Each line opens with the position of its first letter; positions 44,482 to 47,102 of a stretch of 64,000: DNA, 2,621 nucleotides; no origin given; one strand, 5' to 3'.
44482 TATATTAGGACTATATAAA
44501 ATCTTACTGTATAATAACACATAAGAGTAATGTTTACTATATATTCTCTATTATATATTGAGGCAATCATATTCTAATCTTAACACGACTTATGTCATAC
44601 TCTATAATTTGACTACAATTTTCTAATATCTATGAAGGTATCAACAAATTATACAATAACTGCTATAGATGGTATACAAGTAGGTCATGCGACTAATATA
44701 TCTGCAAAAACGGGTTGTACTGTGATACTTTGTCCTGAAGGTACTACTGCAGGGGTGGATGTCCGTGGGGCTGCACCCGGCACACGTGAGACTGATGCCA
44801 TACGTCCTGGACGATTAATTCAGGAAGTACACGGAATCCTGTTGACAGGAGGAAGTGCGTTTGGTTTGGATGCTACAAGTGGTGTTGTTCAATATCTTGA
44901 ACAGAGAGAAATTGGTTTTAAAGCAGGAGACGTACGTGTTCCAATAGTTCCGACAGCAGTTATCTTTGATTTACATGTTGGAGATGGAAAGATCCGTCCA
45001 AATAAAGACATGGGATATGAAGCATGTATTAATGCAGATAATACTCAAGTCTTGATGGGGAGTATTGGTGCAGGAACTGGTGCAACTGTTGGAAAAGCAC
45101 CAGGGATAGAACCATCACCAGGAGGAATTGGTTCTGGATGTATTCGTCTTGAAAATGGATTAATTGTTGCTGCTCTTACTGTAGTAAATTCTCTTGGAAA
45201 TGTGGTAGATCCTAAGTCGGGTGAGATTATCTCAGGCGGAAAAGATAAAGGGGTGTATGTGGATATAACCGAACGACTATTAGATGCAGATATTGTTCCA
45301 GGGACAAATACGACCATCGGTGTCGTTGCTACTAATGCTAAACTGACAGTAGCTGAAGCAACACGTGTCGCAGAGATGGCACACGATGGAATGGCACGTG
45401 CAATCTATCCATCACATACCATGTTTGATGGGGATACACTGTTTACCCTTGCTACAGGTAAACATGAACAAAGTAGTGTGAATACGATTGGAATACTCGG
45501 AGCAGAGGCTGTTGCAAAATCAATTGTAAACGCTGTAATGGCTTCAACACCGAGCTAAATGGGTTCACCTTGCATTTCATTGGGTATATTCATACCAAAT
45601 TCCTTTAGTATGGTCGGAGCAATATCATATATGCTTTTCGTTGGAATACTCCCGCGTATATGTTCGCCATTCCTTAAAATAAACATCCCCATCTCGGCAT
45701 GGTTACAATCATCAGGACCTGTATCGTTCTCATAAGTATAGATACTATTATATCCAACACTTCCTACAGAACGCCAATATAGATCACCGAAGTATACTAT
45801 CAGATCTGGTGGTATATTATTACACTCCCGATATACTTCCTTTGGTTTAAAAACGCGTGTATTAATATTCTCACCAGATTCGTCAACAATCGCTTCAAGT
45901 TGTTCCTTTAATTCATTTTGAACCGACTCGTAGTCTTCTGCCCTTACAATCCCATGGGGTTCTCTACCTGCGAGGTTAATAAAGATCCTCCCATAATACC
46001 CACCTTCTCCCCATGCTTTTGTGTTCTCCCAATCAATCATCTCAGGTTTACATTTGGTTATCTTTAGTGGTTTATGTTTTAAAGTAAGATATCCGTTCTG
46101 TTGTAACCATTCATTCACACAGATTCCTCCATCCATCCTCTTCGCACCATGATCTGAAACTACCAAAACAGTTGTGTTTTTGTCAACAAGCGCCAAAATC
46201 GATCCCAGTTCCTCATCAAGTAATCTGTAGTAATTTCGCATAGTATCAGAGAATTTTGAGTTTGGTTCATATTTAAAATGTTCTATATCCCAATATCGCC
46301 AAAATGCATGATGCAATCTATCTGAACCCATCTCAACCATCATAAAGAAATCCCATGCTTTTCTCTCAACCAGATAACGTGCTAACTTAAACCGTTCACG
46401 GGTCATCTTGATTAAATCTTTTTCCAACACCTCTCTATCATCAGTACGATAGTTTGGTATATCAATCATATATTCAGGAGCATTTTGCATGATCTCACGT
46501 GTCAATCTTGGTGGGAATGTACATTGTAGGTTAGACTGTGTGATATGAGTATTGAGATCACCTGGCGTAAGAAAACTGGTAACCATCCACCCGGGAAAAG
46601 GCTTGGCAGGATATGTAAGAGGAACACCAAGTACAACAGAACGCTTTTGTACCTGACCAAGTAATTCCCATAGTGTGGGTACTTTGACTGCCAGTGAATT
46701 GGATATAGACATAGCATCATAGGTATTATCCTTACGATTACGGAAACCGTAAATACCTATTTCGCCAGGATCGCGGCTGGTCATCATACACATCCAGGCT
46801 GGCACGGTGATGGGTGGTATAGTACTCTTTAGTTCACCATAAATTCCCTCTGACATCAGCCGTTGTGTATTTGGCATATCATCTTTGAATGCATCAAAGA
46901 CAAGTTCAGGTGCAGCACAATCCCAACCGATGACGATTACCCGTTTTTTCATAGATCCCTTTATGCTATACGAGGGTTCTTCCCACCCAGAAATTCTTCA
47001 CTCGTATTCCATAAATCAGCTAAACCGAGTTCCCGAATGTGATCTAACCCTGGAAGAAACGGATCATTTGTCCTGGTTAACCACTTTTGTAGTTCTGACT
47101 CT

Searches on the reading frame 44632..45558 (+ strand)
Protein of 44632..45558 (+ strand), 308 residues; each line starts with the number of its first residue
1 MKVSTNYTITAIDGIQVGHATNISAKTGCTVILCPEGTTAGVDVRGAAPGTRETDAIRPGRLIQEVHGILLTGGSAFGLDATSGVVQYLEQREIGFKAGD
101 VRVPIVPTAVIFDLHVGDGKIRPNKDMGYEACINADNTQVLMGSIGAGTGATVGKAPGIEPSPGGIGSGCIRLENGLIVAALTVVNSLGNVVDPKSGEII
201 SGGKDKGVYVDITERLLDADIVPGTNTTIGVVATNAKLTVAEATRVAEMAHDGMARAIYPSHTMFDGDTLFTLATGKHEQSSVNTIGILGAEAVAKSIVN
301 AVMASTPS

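Call 3: search_protein_families(library=pfam, proteins=[window:44632-45558:+], max_evalue=0.01)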
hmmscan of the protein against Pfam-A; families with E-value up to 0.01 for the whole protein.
window:44632-45558:+ (308 aa): 1 family
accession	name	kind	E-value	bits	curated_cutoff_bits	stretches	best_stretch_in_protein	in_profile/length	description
PF03576.19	Peptidase_S58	-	1.7e-42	146.4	23.9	1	9-306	3-297/307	Peptidase family S58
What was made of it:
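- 44632..45558 (+): S58/P1-family peptidase, the conserved flank that marks the locus in relatives. Pfam PF03576 (call 3).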

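Call 24: find_related_loci(query=window:44632-45558:+, collection=metagenome_contigs, flank=10000)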
Query window:44632-45558:+ (308 aa) in metagenome_contigs; peptide patterns used: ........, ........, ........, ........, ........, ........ (x = any residue, [..] = any of these).
600 stretches matched a pattern (row limit reached: there are more); 501 encode a relative of the query (tblastn E <= 1e-3); the best 80 are kept; 80 distinct loci.
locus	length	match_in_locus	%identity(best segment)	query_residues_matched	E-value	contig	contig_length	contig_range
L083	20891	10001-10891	75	6-302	5e-148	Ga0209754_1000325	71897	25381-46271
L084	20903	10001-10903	72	4-304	5e-144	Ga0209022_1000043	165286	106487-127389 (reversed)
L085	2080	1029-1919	63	6-302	4e-125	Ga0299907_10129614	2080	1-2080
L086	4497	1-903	55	14-307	2e-98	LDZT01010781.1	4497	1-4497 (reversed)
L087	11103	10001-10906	55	9-302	8e-98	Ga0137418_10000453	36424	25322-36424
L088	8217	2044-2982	51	6-302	9e-98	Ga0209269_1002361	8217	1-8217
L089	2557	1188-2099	54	9-303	6e-101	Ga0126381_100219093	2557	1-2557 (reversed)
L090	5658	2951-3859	53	9-303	1e-97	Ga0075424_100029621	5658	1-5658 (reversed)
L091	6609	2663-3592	52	2-306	5e-97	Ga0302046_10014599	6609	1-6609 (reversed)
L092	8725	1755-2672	53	2-302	4e-97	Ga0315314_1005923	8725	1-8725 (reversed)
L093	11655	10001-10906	55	9-302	5e-97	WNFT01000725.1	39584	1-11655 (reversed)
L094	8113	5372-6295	53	4-303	2e-96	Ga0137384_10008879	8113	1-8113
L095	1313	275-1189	52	9-305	5e-104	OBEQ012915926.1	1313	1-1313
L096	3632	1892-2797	54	9-302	2e-97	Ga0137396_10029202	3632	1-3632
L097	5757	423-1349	52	8-306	4e-95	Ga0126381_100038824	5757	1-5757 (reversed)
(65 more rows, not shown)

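Call 47: search_protein_families(library=ncbifam, proteins=[window:44632-45558:+], max_evalue=0.001)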
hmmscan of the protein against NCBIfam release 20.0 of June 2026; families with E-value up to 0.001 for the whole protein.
window:44632-45558:+ (308 aa): 0 families

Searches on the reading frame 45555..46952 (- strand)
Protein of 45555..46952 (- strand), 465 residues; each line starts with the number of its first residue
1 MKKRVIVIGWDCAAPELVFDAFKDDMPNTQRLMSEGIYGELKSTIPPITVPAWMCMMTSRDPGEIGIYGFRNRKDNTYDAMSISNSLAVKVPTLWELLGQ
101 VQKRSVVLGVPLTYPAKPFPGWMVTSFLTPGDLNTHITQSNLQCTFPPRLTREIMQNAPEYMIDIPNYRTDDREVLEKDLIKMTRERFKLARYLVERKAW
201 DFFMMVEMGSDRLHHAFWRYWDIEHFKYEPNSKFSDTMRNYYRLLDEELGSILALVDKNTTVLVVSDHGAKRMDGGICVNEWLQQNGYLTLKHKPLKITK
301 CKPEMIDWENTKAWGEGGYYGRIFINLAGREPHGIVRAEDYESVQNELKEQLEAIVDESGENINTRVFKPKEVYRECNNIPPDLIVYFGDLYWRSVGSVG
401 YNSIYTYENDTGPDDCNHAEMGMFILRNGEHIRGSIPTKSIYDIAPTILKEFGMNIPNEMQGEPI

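Call 16: search_protein_families(library=pfam, proteins=[window:45555-46952:-], max_evalue=0.00001)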
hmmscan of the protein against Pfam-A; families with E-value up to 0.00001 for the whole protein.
window:45555-46952:- (465 aa): 1 family
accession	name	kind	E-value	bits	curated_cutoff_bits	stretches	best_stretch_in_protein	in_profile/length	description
PF01663.27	Phosphodiest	-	3.4e-44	152.3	23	1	5-414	1-342/342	Type I phosphodiesterase / nucleotide pyrophosphatase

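Call 47: search_protein_families(library=ncbifam, proteins=[window:45555-46952:-], max_evalue=0.001)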
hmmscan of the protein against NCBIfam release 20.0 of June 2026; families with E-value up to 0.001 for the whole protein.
window:45555-46952:- (465 aa): 1 family
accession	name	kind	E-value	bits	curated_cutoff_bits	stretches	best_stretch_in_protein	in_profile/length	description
TIGR01307.1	pgm_bpd_ind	equivalog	0.00086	17.9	330.65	0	424-465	462-503/504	2,3-bisphosphoglycerate-independent phosphoglycerate mutase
